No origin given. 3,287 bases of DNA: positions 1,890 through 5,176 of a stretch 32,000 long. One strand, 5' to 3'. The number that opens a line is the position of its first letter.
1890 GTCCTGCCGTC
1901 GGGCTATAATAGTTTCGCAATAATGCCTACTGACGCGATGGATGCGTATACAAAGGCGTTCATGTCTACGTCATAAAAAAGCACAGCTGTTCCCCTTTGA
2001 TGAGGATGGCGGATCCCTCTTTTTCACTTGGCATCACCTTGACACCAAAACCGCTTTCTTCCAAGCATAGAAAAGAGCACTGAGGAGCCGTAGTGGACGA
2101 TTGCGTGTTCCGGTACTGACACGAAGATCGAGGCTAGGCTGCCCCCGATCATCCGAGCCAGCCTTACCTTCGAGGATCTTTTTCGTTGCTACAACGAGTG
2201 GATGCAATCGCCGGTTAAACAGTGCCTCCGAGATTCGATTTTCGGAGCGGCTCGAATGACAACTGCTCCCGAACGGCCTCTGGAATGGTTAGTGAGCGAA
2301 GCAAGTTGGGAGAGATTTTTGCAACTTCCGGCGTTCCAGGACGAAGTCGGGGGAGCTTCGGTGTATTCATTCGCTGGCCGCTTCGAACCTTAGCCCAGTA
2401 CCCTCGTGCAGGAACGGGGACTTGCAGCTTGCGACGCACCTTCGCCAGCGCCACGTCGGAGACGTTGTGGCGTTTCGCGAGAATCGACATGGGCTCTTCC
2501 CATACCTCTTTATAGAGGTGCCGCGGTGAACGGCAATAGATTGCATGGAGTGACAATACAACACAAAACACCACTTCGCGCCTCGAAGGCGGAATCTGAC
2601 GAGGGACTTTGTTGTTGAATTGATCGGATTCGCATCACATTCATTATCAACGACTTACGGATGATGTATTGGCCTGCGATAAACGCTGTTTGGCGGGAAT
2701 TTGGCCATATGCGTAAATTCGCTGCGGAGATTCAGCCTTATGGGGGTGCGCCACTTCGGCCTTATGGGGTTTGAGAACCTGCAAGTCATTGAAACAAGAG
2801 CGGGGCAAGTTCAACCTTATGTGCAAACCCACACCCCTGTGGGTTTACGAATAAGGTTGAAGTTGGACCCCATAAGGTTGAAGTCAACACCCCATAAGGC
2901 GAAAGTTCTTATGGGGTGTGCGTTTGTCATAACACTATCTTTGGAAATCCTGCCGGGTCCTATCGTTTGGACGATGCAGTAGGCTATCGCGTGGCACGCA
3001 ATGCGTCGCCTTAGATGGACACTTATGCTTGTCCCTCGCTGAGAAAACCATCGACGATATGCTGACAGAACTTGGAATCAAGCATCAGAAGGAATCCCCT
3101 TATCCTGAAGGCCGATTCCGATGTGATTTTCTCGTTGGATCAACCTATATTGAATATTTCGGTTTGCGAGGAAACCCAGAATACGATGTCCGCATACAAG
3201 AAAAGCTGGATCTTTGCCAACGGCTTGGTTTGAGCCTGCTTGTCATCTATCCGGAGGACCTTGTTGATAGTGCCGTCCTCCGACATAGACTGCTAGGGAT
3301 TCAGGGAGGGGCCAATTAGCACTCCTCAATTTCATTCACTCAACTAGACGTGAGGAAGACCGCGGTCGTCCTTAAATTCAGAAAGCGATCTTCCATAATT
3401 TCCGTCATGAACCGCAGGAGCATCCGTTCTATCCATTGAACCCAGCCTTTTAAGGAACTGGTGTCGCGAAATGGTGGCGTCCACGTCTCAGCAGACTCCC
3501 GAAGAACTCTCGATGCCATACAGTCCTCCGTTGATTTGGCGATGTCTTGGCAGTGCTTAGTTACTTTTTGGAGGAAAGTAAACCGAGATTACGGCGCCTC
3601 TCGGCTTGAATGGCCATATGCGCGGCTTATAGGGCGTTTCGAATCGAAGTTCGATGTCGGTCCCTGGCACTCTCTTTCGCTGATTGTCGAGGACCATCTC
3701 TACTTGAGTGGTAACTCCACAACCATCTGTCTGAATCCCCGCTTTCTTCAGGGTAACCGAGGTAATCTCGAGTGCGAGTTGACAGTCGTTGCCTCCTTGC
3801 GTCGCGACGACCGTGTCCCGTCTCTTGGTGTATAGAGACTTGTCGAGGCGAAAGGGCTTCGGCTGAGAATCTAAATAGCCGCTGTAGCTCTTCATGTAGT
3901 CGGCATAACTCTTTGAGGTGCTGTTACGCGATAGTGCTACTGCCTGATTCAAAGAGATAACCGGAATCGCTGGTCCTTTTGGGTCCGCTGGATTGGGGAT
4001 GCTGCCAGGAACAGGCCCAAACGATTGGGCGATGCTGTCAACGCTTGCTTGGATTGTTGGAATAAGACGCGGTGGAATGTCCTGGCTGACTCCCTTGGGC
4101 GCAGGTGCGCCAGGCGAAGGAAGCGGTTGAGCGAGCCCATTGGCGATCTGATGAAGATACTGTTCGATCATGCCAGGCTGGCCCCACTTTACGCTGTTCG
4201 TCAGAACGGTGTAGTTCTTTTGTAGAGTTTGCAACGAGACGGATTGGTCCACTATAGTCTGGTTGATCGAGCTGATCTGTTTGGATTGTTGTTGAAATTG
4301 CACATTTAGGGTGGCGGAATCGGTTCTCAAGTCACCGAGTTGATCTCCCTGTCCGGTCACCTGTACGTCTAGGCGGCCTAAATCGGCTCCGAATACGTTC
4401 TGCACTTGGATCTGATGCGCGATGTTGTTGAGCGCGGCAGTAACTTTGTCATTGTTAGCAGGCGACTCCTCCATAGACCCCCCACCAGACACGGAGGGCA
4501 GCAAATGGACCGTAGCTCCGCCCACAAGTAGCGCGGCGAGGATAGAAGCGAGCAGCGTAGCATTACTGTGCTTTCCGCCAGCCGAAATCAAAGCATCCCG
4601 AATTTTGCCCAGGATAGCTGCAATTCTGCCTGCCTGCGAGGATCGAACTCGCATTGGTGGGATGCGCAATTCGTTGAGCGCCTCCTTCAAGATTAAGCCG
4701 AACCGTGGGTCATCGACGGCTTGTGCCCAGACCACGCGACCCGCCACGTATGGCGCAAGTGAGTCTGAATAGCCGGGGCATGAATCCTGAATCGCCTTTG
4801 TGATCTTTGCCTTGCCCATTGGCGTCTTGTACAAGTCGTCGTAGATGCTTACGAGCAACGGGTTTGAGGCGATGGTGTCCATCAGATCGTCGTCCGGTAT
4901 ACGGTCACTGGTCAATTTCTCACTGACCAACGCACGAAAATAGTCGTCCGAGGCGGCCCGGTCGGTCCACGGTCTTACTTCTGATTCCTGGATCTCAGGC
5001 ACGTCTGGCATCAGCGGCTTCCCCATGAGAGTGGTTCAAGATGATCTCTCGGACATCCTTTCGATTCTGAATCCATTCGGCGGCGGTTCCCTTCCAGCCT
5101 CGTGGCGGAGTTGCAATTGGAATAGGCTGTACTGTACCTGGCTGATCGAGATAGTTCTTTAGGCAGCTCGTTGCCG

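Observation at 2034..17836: Two copies of a composite repeat module bracket the 14-kb lipase plus sigma/CHAT segment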

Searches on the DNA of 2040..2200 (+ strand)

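Call 71: search_dna_similar(query=window:2040-2200:+, collection=plasmids, mode=distant, max_evalue=0.01)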
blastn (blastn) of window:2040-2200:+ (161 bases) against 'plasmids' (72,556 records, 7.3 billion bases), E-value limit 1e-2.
No match.

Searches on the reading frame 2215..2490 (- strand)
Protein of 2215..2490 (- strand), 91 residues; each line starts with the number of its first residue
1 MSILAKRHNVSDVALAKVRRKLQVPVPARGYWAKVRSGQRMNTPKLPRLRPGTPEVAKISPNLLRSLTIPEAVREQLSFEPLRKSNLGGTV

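Call 37: search_protein_families(library=padloc, proteins=[window:2215-2490:-], max_evalue=0.01)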
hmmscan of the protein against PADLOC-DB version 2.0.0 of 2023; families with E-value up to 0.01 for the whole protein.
window:2215-2490:- (91 aa): 0 families

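Call 38: search_protein_families(library=ncbifam, proteins=[window:2215-2490:-], max_evalue=0.01)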
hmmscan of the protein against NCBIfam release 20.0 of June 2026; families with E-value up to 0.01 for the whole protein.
window:2215-2490:- (91 aa): 0 families

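Call 64: find_homologous_proteins(query=window:2218-2490:-, max_evalue=0.001)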
Query seq(91 aa) (91 aa): 5 proteins with E <= 0.001 among 7 candidates.
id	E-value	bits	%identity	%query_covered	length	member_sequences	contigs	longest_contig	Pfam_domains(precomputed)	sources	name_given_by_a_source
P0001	2.4e-51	189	100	100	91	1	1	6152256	-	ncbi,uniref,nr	ncbi:hypothetical protein [Edaphobacter aggregans]|uniref:hypothetical protein n=1 Tax=Edaphobacter 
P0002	9.7e-9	53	59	51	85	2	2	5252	-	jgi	jgi:hypothetical protein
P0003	3.0e-4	39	53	47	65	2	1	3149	-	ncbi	ncbi:MAG: hypothetical protein DRR42_25245, partial [Gammaproteobacteria bacterium]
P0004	3.4e-4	38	53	47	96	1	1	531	-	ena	-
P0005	3.5e-4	38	53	47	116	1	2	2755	-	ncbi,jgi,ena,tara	tara:strand:+ start:176 stop:526 length:351 start_codon:yes stop_codon:yes gene_type:complete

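Call 65: find_encoding_contigs(protein=P0001, flank=10000, max_places=4)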
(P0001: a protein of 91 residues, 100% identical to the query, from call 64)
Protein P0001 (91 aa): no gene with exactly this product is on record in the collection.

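Call 66: find_encoding_contigs(protein=P0002, flank=10000, max_places=4)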
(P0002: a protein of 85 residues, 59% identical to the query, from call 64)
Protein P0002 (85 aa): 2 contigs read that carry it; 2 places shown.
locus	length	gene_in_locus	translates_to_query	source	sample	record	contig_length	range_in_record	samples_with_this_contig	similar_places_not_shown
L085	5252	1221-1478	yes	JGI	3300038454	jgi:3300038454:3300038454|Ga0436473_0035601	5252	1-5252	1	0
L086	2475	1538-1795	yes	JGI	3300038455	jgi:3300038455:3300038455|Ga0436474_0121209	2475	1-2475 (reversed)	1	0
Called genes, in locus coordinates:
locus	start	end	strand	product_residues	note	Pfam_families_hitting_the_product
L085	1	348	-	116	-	?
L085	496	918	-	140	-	-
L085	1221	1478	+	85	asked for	-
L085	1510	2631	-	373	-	PF00899:ThiF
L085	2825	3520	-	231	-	PF14462:Prok-E2_E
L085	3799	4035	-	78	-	-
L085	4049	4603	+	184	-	PF06114:Peptidase_M78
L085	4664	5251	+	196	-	?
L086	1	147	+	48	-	?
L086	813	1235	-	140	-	-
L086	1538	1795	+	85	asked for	-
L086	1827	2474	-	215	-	?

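Call 81: search_protein_families(library=phrogs, proteins=[window:2215-2490:-], max_evalue=0.01)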
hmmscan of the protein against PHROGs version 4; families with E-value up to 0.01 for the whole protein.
window:2215-2490:- (91 aa): 0 families

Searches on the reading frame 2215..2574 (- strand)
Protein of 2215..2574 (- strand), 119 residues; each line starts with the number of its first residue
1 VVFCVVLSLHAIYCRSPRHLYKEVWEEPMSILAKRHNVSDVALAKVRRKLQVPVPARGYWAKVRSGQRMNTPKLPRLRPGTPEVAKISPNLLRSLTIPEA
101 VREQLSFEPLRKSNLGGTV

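Call 11: search_protein_families(library=pfam, proteins=[window:2215-2574:-], max_evalue=0.01)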
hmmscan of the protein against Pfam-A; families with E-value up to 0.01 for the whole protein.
window:2215-2574:- (119 aa): 0 families

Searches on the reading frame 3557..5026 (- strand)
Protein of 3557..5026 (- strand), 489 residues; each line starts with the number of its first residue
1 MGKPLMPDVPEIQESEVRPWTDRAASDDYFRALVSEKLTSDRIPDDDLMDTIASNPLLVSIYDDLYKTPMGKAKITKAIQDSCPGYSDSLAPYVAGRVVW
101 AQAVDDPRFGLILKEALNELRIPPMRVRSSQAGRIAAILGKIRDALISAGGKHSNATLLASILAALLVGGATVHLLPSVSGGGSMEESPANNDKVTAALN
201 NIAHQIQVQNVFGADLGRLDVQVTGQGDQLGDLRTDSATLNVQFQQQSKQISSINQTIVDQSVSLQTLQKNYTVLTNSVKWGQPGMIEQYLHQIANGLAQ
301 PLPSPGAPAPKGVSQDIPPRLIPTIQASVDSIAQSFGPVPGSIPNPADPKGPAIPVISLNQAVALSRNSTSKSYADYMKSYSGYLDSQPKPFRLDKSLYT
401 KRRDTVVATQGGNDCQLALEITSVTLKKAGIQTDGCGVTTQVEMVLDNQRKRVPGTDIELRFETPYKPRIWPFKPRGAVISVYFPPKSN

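Call 11: search_protein_families(library=pfam, proteins=[window:3557-5026:-], max_evalue=0.01)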
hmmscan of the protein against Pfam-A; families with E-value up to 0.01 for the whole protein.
window:3557-5026:- (489 aa): 0 families

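Call 31: find_encoding_contigs(protein=window:3557-5026:-, flank=10000, max_places=6)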
Protein window:3557-5026:- (489 aa): no gene with exactly this product is on record in the collection.

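Call 37: search_protein_families(library=padloc, proteins=[window:3557-5026:-], max_evalue=0.01)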
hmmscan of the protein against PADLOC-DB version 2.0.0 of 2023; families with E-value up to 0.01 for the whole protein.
window:3557-5026:- (489 aa): 0 families

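Call 38: search_protein_families(library=ncbifam, proteins=[window:3557-5026:-], max_evalue=0.01)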
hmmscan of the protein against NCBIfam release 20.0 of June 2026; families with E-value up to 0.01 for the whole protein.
window:3557-5026:- (489 aa): 1 family
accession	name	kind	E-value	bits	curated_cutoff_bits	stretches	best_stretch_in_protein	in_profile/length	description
NF040788.1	S-lay_SlaB_Mtsph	equivalog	0.0082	15.1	700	0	201-279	303-380/416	S-layer protein SlaB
